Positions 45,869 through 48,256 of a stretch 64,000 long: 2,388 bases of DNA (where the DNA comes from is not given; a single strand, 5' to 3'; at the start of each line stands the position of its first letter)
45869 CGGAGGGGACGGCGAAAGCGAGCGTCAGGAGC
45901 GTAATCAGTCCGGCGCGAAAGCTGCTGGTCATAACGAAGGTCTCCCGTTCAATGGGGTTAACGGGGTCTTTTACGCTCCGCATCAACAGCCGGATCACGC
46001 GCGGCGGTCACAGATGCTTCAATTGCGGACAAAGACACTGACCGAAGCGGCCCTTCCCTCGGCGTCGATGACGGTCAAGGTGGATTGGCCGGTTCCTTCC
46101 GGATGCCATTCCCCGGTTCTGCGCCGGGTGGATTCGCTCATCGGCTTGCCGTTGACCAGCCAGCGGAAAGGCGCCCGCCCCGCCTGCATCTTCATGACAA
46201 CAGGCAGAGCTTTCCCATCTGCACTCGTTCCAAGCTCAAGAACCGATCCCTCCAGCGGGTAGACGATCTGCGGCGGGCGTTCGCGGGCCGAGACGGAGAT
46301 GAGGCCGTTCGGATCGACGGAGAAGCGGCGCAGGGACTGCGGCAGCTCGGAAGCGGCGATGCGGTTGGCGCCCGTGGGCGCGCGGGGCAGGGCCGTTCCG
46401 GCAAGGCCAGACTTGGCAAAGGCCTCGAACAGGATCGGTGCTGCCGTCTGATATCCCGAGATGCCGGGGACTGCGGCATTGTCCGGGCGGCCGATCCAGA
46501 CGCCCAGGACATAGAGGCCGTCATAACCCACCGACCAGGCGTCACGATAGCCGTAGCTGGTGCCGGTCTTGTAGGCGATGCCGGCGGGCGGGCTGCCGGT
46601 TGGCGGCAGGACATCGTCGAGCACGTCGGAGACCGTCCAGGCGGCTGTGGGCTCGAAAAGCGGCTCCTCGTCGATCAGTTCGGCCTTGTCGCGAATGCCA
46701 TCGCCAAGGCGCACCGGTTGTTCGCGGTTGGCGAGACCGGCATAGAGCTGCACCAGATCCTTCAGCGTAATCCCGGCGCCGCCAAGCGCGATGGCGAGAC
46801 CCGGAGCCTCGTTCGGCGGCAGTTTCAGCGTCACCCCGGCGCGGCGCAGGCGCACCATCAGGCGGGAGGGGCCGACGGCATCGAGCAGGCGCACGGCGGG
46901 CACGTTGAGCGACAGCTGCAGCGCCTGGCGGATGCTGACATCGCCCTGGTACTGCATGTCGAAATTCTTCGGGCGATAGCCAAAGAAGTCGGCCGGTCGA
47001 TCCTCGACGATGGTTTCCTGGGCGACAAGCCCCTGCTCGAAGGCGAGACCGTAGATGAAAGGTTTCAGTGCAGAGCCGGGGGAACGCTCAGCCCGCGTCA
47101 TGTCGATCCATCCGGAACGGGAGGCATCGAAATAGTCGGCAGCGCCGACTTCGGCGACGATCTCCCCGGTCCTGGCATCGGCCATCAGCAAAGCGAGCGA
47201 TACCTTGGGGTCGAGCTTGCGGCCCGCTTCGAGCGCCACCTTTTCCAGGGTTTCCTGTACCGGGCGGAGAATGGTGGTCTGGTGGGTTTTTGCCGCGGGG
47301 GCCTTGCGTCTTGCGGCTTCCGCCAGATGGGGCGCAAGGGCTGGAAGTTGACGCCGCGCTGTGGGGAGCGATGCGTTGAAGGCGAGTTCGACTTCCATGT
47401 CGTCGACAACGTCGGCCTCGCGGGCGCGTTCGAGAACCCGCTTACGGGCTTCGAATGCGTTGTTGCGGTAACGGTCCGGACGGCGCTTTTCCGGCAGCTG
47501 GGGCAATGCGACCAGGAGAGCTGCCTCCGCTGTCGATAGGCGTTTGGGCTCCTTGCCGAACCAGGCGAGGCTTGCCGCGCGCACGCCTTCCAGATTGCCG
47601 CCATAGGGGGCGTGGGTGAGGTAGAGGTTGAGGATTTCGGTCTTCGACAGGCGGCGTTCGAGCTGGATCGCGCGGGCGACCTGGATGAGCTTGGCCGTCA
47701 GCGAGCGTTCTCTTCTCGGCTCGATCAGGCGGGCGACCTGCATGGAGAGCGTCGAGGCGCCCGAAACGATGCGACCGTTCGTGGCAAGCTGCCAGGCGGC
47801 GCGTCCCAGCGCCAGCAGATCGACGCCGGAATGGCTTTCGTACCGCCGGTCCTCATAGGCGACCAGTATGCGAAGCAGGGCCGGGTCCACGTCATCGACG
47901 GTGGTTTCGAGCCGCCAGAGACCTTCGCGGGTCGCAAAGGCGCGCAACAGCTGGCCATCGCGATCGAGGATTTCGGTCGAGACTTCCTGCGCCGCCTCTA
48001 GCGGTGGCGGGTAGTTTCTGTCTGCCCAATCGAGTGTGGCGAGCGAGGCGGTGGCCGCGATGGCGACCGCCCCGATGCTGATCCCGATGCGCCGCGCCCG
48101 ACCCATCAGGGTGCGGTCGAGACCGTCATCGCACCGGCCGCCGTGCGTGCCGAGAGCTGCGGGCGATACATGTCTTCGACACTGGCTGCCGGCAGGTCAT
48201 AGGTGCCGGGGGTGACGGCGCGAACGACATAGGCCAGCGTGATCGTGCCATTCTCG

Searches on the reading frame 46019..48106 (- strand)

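Call 55: search_protein_families(library=pfam, proteins=[window:46019-48106:-], max_evalue=0.00001)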
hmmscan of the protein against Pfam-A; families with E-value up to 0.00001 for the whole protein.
window:46019-48106:- (695 aa): 3 families
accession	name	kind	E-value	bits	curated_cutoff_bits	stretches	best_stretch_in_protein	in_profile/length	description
PF00912.28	Transgly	-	5.5e-47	159.9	27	1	54-227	5-176/178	Transglycosylase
PF06832.18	BiPBP_C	-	7e-21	74.4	26.8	1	607-691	7-90/90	Penicillin-Binding Protein C-terminus Family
PF00905.27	Transpeptidase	-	5.1e-15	55.9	22.1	1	306-522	3-247/299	Penicillin binding protein transpeptidase domain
